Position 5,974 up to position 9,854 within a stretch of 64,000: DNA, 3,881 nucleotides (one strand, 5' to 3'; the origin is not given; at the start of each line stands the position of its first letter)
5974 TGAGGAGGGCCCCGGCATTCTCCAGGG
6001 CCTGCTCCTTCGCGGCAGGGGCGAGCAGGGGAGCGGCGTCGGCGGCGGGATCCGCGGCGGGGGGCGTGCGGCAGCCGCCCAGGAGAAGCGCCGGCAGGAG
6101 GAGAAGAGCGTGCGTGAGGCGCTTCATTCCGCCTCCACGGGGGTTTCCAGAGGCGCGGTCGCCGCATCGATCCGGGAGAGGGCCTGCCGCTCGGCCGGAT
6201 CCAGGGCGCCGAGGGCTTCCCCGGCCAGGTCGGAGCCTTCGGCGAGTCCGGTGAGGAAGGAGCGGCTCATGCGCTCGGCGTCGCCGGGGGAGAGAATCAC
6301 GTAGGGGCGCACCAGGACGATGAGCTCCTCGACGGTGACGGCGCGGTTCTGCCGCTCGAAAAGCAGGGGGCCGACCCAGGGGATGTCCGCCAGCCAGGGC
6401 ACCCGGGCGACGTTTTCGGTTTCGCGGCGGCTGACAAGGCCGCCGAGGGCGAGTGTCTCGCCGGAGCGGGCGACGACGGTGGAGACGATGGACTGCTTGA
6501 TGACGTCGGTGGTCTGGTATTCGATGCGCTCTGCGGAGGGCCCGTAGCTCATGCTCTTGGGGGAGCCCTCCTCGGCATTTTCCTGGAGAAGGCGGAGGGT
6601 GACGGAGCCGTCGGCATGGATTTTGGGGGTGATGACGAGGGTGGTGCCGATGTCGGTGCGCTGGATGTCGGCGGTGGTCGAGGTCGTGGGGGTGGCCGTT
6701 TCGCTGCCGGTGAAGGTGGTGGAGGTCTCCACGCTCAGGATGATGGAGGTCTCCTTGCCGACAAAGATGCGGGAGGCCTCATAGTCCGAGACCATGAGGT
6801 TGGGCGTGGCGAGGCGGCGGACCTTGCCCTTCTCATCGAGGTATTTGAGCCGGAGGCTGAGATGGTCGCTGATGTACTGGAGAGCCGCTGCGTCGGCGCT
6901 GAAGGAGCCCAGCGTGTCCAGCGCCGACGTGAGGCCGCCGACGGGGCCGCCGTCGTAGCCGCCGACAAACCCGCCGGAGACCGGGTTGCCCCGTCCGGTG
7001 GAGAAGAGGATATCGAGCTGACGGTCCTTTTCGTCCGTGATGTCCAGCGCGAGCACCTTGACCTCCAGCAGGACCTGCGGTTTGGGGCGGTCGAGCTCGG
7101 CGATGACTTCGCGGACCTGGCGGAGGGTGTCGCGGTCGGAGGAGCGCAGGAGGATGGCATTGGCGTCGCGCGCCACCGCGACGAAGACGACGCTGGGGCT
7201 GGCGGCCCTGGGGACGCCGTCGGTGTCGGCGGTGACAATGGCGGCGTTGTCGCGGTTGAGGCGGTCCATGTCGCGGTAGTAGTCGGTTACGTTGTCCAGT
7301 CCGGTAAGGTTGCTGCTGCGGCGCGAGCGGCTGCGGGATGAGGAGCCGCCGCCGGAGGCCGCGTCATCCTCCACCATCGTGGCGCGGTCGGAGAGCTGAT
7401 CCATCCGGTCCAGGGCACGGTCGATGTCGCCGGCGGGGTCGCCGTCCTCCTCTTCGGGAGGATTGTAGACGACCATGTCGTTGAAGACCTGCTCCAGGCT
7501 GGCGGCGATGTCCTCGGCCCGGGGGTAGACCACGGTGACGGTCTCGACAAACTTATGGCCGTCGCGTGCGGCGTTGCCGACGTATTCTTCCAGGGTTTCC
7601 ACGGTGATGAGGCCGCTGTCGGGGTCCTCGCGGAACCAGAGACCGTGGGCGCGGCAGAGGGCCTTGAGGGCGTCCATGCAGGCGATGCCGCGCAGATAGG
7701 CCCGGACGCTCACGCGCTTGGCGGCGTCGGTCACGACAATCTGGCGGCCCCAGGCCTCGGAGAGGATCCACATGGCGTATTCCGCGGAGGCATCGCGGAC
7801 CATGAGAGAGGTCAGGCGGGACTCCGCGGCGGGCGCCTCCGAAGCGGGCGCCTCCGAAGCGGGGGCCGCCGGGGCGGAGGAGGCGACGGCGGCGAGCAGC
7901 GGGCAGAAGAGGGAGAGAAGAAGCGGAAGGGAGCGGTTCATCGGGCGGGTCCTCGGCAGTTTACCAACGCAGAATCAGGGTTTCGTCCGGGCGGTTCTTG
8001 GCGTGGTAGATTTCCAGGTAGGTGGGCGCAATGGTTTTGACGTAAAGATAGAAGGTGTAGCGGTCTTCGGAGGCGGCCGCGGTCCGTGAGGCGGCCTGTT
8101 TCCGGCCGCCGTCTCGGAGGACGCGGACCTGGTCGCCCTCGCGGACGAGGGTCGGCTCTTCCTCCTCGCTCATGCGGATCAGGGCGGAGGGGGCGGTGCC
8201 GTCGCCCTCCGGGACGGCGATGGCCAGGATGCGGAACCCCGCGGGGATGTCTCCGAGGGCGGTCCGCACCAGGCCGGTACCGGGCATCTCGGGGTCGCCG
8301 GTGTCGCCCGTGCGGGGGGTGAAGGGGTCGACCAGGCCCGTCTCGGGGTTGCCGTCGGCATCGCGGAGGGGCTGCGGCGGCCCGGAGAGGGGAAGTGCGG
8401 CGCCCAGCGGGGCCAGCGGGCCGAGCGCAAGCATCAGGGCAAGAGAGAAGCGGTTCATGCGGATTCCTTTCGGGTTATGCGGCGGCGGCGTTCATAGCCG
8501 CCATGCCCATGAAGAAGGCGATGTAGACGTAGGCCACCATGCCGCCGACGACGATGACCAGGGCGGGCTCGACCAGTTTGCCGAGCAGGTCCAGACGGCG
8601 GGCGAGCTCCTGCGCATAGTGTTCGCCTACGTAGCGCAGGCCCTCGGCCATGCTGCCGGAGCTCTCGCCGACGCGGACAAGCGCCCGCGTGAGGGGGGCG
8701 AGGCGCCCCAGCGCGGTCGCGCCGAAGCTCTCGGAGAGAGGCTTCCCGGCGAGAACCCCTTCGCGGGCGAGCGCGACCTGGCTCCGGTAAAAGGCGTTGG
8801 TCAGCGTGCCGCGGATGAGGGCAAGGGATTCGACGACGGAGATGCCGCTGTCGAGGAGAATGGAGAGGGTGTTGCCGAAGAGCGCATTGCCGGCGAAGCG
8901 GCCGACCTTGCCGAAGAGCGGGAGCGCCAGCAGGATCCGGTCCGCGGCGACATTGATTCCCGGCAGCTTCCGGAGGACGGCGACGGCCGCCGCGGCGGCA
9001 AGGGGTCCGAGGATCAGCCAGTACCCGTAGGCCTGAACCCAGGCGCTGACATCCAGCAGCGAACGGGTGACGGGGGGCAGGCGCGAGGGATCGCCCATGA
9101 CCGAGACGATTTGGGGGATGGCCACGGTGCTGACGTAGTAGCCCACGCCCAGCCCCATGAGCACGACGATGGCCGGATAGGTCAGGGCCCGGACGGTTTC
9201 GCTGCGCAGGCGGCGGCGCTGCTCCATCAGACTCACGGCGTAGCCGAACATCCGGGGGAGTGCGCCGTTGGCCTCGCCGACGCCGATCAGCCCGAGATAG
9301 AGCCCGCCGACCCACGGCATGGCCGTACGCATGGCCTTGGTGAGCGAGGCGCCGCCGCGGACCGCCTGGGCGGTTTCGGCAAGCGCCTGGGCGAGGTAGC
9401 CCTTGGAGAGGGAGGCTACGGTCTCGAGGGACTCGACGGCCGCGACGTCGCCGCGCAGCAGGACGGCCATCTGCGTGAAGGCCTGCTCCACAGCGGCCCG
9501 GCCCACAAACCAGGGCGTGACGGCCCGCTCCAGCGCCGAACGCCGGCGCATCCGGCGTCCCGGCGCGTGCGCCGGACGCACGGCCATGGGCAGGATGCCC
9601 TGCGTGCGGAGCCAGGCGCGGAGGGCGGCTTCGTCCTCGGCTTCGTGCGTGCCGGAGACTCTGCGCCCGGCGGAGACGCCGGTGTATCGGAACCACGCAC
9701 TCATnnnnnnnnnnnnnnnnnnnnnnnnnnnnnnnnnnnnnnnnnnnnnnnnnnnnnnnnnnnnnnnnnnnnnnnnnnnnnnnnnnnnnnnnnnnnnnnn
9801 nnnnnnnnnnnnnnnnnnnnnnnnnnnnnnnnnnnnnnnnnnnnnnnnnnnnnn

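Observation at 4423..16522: Compact 11-gene type IV pilus-like operon with giant prepilins, fused PilM/N-like protein, pilotin and PilT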

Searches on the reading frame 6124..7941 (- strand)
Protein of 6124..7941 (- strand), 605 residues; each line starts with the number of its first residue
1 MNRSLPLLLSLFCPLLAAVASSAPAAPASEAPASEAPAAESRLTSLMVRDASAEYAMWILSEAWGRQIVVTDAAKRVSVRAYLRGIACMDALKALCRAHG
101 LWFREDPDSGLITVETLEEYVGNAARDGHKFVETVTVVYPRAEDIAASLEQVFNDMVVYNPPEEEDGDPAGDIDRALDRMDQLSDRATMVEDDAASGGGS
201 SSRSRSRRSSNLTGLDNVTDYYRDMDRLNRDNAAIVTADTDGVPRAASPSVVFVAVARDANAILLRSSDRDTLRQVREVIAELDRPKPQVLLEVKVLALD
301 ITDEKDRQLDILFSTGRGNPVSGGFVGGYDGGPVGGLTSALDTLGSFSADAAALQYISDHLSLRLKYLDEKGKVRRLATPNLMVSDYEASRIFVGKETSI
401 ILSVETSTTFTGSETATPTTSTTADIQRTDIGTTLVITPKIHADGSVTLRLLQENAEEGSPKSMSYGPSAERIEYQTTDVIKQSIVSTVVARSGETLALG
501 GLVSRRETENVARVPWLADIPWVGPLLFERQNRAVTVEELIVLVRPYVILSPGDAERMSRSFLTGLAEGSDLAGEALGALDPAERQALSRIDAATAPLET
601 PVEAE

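Call 5: search_protein_families(library=pfam, proteins=[window:6124-7941:-], max_evalue=0.1)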
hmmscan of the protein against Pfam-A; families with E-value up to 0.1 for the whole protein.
window:6124-7941:- (605 aa): 2 families
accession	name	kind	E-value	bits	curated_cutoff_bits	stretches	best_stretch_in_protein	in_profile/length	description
PF00263.26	Secretin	-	1.4e-33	116.4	27.5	1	368-549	2-168/169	Bacterial type II and III secretion system protein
PF03958.22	Secretin_N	-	7e-05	23.4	28.2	1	132-289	1-69/69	Bacterial type II/III secretion system short domain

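Call 6: search_protein_families(library=ncbifam, proteins=[window:6124-7941:-], max_evalue=0.1)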
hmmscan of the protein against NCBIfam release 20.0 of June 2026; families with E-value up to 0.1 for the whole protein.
window:6124-7941:- (605 aa): 9 families
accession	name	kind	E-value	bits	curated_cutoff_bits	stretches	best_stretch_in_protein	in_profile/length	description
TIGR02517.1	type_II_gspD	equivalog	3.8e-48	164.4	351.35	1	130-558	234-599/600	type II secretion system secretin GspD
TIGR02515.1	IV_pilus_PilQ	subfamily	9e-30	104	284.35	1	255-549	138-427/428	type IV pilus secretin PilQ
TIGR02519.1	pilus_MshL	equivalog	5.1e-29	101.2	250.2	1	262-549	9-290/290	pilus (MSHA type) biogenesis protein MshL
TIGR02516.1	type_III_yscC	equivalog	1.9e-19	69.6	238.45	1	245-549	192-461/463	type III secretion system outer membrane ring subunit SctC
NF010083.0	PRK13568.1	equivalog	1.1e-17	64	554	1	254-549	154-417/419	DNA uptake porin HofQ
NF007851.2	PRK10560.1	exception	9.6e-17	60.9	598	1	254-549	146-409/412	DNA uptake porin HofQ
NF011873.0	PRK15346.1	equivalog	6.4e-11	41.6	524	2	424-537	376-483/499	EscC/YscC/HrcC family type III secretion system outer membrane ring protein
TIGR02520.1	pilus_B_mal_scr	equivalog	2.1e-09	36.5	287.65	1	271-509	255-479/513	PilN family type IVB pilus formation outer membrane protein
NF042912.1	Amuc_1098_fam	equivalog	6.4e-07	27.8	750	1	412-550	647-797/805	Amuc_1098 family type IV pilus outer membrane protein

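Call 41: search_solved_structures(query=window:6124-7941:-, max_evalue=0.00001)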
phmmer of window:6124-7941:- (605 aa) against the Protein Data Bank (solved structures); distinct sequences matched with E-value up to 0.00001: 19.
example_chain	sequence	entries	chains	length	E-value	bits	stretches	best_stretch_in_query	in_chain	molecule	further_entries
5wln_G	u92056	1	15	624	2.1e-20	76.2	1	247-552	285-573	Type II secretion system protein D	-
6i1x_A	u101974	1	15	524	2.7e-19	72.5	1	237-552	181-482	Type II secretion system protein D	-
6hcg_A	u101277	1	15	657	1e-18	70.7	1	243-556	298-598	Type II secretion system protein D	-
5wq7_A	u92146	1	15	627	4e-18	68.7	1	252-552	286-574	Putative type II secretion system protein D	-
9k8v_A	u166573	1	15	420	6.7e-16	61.3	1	371-559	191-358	General secretion pathway protein D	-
5wq8_A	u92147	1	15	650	3.1e-15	59.1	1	370-559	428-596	Type II secretion system protein D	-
5wq9_A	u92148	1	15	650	5.3e-15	58.4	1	241-559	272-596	Type II secretion system protein D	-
6i1y_A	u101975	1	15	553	3.7e-13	52.3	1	363-556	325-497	General secretion pathway protein GspD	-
5w68_A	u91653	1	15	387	1.2e-12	50.6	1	335-554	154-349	Putative type II secretion protein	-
4av2_A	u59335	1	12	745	1.7e-12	50.1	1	256-555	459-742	TYPE IV PILUS BIOGENESIS AND COMPETENCE PROTEIN PILQ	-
5zdh_A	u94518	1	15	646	3e-12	49.3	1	335-554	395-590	Type II secretion system protein D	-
9sh1_A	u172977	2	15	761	8.8e-12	47.7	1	255-548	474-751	Type IV pilus biogenesis and competence protein PilQ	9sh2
7ofh_A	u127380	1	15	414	6.8e-10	41.5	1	257-548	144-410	Virion export protein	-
6ve2_A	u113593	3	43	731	9e-10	41.1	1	260-549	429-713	Fimbrial assembly protein PilQ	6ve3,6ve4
8co1_Q1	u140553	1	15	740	1.6e-09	40.2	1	238-545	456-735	Probable type IV piliation system protein DR_0774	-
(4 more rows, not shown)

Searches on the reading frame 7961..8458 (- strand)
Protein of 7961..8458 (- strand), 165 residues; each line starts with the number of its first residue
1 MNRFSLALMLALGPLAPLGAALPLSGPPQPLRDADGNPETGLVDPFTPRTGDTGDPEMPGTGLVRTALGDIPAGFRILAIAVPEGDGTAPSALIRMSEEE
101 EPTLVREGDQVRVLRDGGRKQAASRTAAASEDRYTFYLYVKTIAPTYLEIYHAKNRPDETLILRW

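Call 5: search_protein_families(library=pfam, proteins=[window:7961-8458:-], max_evalue=0.1)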
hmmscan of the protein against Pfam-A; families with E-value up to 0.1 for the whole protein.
window:7961-8458:- (165 aa): 0 families

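Call 6: search_protein_families(library=ncbifam, proteins=[window:7961-8458:-], max_evalue=0.1)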
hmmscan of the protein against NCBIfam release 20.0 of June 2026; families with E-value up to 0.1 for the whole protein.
window:7961-8458:- (165 aa): 0 families

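Call 28: search_solved_structures(query=A4, max_evalue=10)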
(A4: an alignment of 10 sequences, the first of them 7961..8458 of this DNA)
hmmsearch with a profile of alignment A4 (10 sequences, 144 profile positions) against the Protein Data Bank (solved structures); distinct sequences matched with E-value up to 10: 1.
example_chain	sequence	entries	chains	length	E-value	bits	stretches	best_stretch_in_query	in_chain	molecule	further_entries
7zw0_sj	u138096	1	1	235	0.25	14.4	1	72-116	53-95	Uncharacterized protein YIL161W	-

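Call 62: search_protein_families(library=pfam, alignment_id=A4, max_evalue=5)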
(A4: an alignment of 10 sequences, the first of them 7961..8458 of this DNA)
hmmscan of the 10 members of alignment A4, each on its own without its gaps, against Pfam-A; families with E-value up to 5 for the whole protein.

A. member 1, window:7961-8458:- (165 aa): 1 family
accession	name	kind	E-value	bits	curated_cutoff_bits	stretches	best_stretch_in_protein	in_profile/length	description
PF12520.13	DUF3723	-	0.14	11.2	22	1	87-144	27-85/508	Protein of unknown function (DUF3723)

B. families by the number of members that match (of 10 scanned): 2 families
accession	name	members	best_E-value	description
PF12520.13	DUF3723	1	0.14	Protein of unknown function (DUF3723)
PF13865.11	FoP_duplication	1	1.6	C-terminal duplication domain of Friend of PRMT1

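Call 79: find_homologous_proteins(query=A7, max_evalue=0.01)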
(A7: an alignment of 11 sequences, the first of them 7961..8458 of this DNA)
Query A7 (11 sequences) (165 aa, profile of the alignment): 144 proteins with E <= 0.01 among 8000 candidates; the best 120 are listed.
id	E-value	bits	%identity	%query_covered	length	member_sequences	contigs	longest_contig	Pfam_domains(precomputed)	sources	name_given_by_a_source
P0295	3.0e-68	246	66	84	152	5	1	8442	-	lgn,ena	-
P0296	3.3e-68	246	64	88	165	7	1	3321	-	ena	-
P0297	4.4e-68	246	66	88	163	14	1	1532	-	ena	-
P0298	8.2e-67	242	60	98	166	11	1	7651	-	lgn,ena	-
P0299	1.0e-66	241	66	84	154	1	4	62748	-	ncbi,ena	-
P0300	4.0e-66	239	66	88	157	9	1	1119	-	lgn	-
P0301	1.5e-65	238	60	88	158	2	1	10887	-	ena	-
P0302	3.9e-65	236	62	88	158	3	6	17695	-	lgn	-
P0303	4.2e-65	236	60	97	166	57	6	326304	-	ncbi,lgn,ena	-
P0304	4.7e-65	236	59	98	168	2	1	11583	-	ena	-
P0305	9.6e-64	232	63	84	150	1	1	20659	-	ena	-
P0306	1.5e-62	228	62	87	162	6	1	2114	-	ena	-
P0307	1.8e-59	218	75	90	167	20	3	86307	-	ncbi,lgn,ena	-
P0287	3.2e-59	217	92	100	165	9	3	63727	-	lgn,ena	-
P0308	3.9e-59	217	62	88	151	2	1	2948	-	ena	-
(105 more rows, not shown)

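Call 81: search_solved_structures(query=A8, max_evalue=10, show_alignments=2)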
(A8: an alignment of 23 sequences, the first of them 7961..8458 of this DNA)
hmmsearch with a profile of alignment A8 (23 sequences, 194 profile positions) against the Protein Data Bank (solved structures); distinct sequences matched with E-value up to 10: 1.
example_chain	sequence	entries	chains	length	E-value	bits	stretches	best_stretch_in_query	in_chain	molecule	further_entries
3n3e_A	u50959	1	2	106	1.3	11.7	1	155-179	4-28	Alpha A crystallin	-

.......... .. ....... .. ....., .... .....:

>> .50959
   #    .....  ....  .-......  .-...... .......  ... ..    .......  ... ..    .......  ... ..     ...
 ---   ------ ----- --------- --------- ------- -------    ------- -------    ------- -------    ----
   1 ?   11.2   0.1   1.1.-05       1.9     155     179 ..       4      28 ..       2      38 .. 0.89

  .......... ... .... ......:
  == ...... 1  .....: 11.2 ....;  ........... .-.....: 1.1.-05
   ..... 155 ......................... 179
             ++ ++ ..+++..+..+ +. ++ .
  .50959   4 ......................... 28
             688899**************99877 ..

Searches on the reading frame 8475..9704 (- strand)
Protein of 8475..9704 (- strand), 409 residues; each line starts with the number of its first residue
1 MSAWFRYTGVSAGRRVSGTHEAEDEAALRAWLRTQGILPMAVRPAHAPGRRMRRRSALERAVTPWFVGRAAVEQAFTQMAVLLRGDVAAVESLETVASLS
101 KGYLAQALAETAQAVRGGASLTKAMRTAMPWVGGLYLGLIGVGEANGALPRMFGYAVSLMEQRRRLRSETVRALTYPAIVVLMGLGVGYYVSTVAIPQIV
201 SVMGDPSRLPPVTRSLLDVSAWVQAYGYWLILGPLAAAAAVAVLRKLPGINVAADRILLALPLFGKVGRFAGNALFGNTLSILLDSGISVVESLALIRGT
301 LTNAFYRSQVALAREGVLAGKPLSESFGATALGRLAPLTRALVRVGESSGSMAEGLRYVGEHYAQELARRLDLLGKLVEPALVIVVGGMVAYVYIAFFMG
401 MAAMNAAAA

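Call 5: search_protein_families(library=pfam, proteins=[window:8475-9704:-], max_evalue=0.1)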
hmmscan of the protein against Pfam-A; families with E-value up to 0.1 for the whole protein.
window:8475-9704:- (409 aa): 2 families
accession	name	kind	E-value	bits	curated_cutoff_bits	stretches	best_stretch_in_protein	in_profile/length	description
PF00482.28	T2SSF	-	1.7e-42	144.8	25.2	2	278-399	3-124/125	Type II secretion system (T2SS), protein F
PF12826.13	HHH_2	-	0.052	14.2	27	0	355-378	7-30/64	Helix-hairpin-helix motif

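Call 6: search_protein_families(library=ncbifam, proteins=[window:8475-9704:-], max_evalue=0.1)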
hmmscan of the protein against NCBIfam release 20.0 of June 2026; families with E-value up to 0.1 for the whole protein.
window:8475-9704:- (409 aa): 6 families
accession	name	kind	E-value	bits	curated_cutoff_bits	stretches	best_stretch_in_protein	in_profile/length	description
TIGR02120.1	GspF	equivalog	3.9e-66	223.9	424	1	5-406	1-399/401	type II secretion system inner membrane protein GspF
NF052607.1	T4PiliAsmPilCThrm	equivalog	4.8e-48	164.2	700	1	12-403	12-399/406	type IV pilus assembly protein PilC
NF007861.0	PRK10573.1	equivalog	1.3e-44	152.8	401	1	5-399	7-389/401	protein transport protein HofC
NF052606.1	T4PiliAsmPilCMyx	equivalog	2.7e-36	125.3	700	1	9-406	27-416/419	type IV pilus assembly protein PilC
NF047826.1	T3SSXpsF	equivalog_domain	1.4e-34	119.6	650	1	5-401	4-397/405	type II secretion system protein XpsF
NF041012.2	T4P_ComGB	equivalog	2.9e-22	79.4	240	1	93-401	24-327/332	competence type IV pilus assembly protein ComGB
